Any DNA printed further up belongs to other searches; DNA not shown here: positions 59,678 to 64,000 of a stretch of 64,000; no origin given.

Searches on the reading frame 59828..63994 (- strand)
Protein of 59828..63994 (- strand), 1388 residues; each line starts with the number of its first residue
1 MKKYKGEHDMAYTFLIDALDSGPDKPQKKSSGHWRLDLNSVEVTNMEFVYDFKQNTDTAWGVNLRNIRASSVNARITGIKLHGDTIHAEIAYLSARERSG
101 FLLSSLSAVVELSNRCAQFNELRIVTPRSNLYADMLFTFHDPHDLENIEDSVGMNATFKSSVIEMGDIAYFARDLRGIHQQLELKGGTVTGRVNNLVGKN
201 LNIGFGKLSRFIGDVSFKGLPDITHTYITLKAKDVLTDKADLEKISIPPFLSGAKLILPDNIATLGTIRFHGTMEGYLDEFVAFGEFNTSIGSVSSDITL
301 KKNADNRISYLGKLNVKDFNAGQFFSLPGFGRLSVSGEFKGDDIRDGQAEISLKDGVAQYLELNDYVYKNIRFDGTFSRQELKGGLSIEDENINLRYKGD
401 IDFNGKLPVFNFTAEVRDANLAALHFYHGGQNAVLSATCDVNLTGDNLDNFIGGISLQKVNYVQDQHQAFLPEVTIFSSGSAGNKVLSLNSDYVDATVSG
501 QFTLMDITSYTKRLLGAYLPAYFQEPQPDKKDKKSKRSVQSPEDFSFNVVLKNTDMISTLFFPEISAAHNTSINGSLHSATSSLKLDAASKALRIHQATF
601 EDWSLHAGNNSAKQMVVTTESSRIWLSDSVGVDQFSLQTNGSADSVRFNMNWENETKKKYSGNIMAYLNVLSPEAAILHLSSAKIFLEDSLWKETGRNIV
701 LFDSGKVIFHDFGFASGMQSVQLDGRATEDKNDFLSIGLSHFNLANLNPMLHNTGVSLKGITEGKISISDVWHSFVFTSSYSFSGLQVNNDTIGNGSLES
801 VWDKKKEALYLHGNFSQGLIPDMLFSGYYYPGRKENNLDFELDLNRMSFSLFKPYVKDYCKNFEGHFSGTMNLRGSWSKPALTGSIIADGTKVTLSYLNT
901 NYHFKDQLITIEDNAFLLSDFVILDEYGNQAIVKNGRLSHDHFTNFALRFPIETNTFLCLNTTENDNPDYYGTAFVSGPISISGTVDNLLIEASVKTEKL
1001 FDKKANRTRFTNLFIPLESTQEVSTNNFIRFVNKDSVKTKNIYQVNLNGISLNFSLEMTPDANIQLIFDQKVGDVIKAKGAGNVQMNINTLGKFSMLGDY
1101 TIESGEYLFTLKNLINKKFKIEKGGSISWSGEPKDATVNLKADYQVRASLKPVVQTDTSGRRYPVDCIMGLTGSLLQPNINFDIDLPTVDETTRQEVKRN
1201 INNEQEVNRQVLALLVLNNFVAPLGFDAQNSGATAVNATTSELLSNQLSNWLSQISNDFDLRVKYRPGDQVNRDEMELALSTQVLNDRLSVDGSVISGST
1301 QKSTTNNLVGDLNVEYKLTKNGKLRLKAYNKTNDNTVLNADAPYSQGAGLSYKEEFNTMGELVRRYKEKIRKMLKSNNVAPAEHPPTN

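Call 7: search_protein_families(library=pfam, proteins=[window:59828-63994:-], max_evalue=0.001)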
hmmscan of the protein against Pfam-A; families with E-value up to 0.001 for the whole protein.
window:59828-63994:- (1388 aa): 1 family
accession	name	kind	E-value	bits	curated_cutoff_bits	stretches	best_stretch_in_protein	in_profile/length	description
PF04357.19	TamB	-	3.1e-56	191.7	22.4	1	928-1356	9-381/381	TamB, inner membrane protein subunit of TAM complex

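Call 32: find_encoding_contigs(protein=window:59828-63994:-, flank=10000, max_places=2)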
Protein window:59828-63994:- (1388 aa): no gene with exactly this product is on record in the collection.
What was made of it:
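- Tried and rejected: The look-up of the last gene of the window (TamB), meant to extend the contig, failed because no gene with exactly that product is on record (call 32).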
